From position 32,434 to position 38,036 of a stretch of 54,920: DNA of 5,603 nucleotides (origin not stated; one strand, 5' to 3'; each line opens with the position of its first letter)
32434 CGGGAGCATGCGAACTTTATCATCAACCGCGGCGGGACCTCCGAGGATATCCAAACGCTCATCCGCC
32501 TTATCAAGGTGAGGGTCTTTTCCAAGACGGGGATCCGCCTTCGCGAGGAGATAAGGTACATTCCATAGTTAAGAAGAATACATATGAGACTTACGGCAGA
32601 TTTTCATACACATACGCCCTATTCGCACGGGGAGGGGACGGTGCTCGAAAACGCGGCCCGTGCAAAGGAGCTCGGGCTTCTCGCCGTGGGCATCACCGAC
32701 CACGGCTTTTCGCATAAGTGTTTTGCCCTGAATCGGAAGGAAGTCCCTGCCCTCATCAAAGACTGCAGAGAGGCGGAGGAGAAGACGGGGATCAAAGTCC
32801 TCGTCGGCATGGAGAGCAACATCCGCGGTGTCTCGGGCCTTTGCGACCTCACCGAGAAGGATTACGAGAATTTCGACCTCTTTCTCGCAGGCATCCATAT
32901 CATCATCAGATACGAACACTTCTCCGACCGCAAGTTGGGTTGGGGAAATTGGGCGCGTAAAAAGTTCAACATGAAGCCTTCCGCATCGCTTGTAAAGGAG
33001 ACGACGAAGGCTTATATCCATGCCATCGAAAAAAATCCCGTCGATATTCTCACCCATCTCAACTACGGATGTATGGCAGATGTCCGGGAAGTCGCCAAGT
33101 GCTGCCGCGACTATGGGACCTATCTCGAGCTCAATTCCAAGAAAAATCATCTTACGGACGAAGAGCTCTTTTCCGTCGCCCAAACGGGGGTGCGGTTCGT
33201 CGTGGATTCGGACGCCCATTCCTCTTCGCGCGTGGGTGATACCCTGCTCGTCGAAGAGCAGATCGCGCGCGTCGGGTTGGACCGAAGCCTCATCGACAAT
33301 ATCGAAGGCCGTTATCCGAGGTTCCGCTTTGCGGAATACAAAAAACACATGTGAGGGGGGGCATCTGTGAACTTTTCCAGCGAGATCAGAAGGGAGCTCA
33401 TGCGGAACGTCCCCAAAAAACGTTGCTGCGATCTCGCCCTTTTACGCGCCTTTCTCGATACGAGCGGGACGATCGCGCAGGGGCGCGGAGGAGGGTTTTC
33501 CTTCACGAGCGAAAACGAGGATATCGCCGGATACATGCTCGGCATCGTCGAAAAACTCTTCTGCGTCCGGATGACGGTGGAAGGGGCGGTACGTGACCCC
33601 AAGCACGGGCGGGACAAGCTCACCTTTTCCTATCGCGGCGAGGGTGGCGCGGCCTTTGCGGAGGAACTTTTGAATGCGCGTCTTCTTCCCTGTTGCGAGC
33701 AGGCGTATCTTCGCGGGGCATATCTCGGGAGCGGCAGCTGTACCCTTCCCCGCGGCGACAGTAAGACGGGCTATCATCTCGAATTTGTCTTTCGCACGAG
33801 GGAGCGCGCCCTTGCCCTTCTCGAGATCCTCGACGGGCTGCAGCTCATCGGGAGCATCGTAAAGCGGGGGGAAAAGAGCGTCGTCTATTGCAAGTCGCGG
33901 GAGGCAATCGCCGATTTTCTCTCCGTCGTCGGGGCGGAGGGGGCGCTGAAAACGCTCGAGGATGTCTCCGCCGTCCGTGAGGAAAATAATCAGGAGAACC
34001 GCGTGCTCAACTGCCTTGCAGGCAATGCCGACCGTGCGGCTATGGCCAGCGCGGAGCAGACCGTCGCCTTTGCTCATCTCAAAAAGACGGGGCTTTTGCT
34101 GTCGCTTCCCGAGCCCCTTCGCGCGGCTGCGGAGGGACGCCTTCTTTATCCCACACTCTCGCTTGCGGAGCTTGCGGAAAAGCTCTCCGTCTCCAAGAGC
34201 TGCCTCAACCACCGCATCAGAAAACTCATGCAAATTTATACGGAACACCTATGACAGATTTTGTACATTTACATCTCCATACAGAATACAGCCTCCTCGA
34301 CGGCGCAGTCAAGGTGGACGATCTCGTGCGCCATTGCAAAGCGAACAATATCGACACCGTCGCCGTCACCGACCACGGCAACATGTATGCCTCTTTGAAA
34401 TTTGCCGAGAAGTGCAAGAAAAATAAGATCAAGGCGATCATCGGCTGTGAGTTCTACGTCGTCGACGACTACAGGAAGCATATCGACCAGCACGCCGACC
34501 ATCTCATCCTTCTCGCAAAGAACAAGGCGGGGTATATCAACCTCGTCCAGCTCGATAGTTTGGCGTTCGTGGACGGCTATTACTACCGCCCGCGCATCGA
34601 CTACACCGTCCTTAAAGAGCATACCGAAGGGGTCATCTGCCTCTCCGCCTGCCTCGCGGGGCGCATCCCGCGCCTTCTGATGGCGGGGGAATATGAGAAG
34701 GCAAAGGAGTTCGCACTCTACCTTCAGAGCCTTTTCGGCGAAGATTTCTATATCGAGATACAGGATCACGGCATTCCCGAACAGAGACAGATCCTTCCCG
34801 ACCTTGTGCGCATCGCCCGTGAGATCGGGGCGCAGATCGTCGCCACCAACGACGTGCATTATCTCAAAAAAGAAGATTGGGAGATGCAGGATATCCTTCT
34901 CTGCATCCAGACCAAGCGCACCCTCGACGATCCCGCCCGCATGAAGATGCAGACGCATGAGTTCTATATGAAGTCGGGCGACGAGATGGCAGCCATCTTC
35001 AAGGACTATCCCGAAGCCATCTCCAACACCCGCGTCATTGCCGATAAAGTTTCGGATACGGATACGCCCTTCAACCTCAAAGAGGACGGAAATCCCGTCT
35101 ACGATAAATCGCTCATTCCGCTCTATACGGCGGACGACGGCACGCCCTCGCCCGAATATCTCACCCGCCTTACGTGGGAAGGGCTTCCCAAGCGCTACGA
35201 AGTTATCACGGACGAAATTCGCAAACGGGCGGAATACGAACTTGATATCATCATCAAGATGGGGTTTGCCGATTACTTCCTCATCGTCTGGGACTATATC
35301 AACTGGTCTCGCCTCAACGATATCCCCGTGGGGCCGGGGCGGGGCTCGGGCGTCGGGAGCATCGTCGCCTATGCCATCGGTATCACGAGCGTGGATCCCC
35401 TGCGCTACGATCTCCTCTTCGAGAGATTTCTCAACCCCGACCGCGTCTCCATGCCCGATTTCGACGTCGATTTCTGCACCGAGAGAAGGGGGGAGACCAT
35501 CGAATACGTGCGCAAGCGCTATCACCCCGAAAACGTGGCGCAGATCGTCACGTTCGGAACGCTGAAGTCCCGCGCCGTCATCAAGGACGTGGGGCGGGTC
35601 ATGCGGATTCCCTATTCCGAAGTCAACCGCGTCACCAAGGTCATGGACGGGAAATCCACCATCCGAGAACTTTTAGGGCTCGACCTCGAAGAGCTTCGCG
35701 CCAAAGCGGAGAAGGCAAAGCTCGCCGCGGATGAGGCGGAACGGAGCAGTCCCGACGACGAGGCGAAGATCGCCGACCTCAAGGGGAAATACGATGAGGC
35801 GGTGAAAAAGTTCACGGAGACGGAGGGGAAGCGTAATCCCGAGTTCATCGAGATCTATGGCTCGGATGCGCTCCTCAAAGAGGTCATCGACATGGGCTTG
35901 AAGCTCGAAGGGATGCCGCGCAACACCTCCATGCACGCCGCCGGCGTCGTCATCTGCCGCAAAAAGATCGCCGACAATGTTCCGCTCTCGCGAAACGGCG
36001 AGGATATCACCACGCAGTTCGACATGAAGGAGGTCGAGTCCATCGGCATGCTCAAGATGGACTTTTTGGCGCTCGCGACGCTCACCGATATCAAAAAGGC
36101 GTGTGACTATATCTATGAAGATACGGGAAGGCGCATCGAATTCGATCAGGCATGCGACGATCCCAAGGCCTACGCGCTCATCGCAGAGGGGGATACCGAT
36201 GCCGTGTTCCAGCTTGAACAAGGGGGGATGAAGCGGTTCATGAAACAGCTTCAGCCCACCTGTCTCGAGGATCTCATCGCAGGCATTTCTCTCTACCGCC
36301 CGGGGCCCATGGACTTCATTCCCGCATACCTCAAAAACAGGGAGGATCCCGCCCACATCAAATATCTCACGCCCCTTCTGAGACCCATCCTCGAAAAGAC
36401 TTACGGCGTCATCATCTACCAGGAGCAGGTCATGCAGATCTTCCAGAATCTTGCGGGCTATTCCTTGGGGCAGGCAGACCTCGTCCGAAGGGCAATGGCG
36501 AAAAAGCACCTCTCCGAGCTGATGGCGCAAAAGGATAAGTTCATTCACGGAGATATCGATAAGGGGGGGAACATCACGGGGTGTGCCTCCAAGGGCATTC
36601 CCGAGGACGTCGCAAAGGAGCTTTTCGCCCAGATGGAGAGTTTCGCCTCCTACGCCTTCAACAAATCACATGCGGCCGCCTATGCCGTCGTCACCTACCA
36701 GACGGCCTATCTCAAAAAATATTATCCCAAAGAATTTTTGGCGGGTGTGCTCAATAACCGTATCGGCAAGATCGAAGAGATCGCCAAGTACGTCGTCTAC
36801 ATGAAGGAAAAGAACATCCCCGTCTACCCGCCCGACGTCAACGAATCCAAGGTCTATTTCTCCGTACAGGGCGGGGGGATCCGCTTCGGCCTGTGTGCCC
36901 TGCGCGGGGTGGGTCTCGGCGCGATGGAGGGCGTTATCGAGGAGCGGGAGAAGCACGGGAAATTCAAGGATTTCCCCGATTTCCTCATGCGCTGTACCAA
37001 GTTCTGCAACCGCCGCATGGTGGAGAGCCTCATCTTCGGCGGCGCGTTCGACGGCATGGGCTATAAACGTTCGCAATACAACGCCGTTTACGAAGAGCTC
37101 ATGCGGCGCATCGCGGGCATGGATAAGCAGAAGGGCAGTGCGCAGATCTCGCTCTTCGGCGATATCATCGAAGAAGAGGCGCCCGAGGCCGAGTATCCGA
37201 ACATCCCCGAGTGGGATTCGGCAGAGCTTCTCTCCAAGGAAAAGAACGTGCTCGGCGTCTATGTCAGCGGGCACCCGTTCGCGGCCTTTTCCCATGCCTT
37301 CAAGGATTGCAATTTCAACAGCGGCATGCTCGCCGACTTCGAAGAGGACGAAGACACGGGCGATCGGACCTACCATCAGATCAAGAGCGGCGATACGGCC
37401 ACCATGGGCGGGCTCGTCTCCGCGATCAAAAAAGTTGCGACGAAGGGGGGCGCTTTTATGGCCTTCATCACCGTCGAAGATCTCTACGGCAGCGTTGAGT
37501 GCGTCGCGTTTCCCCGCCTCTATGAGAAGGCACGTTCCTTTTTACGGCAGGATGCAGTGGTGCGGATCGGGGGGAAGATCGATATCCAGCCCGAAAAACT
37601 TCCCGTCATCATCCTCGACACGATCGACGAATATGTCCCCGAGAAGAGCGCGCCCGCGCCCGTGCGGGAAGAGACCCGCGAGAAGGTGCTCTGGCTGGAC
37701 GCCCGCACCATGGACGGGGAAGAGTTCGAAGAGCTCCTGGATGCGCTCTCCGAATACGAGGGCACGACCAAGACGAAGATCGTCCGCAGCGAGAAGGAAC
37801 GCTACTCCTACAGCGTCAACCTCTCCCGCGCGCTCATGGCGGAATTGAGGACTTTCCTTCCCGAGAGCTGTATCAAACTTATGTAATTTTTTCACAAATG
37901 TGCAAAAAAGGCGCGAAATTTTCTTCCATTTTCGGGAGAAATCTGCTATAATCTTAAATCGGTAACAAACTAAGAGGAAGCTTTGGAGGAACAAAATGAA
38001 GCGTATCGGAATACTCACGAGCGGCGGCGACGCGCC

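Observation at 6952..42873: Recurrent, strand-consistent 21-22 nt motif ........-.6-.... at five intergenic or stop-codon positions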

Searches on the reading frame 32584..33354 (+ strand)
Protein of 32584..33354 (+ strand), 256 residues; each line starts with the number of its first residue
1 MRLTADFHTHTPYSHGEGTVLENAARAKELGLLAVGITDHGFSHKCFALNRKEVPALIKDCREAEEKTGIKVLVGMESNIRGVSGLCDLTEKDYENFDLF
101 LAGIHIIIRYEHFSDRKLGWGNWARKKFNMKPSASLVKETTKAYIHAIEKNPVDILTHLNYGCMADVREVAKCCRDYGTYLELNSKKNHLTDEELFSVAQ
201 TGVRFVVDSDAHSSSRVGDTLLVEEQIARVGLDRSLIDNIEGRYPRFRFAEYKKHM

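Call 69: search_protein_families(library=pfam, proteins=[window:32584-33354:+], max_evalue=0.001)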
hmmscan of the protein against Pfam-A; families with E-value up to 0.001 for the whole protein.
window:32584-33354:+ (256 aa): 1 family
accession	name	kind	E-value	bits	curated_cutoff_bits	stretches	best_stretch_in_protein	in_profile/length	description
PF02811.25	PHP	-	1.6e-14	55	26.4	1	6-185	1-163/164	PHP domain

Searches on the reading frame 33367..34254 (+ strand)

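Call 69: search_protein_families(library=pfam, proteins=[window:33367-34254:+], max_evalue=0.001)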
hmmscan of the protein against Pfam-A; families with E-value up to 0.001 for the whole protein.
window:33367-34254:+ (295 aa): 2 families
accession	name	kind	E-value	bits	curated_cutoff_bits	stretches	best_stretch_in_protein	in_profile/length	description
PF14527.11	LAGLIDADG_WhiA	-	4.9e-21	75.1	23.2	1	112-205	2-91/93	WhiA LAGLIDADG-like domain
PF02650.20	HTH_WhiA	-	8.2e-20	71.5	27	1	211-291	2-84/84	WhiA C-terminal HTH domain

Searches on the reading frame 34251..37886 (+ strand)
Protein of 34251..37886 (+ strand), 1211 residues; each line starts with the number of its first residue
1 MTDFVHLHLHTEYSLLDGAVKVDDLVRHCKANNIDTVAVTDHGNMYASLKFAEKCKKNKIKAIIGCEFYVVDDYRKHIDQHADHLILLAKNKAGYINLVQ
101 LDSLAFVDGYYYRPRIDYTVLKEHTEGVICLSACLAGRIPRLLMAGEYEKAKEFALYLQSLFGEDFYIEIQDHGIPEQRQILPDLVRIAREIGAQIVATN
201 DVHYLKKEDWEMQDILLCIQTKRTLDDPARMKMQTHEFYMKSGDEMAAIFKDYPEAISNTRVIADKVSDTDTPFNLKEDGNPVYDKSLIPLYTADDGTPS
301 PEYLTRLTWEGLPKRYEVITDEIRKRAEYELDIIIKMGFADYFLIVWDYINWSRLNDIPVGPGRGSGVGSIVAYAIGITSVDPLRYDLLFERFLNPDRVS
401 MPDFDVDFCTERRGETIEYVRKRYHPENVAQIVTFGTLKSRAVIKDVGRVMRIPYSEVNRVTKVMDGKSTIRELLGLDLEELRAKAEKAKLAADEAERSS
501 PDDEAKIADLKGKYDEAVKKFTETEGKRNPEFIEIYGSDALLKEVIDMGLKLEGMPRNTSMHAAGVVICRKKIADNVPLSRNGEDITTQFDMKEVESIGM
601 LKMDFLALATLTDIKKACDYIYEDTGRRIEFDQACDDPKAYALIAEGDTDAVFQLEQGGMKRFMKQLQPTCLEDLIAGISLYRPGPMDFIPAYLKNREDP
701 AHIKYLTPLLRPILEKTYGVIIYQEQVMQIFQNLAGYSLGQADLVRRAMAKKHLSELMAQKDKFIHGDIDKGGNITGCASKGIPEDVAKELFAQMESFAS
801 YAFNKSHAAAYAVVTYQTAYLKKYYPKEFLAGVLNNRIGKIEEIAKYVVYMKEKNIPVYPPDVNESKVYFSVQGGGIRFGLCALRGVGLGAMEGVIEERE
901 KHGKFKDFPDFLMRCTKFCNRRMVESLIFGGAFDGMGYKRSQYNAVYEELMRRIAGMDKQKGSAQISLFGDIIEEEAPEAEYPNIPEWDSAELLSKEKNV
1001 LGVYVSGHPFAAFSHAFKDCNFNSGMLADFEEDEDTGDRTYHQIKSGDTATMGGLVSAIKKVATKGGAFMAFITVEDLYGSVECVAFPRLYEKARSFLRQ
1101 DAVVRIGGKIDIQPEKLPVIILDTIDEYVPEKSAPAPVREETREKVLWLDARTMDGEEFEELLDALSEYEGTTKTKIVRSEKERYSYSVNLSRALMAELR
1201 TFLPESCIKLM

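Call 11: search_protein_families(library=pfam, proteins=[window:34251-37886:+])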
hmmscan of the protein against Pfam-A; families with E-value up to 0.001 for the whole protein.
window:34251-37886:+ (1211 aa): 5 families
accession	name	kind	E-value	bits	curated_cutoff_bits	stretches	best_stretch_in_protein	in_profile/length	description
PF07733.18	DNA_pol3_alpha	-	3e-93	312.6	23.9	1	302-607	1-260/260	Bacterial DNA polymerase III alpha NTPase domain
PF02811.25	PHP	-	7.2e-53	179.7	26.4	1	6-173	1-164/164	PHP domain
PF17657.6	DNA_pol3_finger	-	1.3e-52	177.9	22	1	610-769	1-163/166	Bacterial DNA polymerase III alpha subunit finger domain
PF14579.12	HHH_6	-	8.6e-25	87.2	25.6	1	856-942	2-89/90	Helix-hairpin-helix motif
PF01336.31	tRNA_anti-codon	-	3e-08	33.9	27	1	1051-1117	2-65/75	OB-fold nucleic acid binding domain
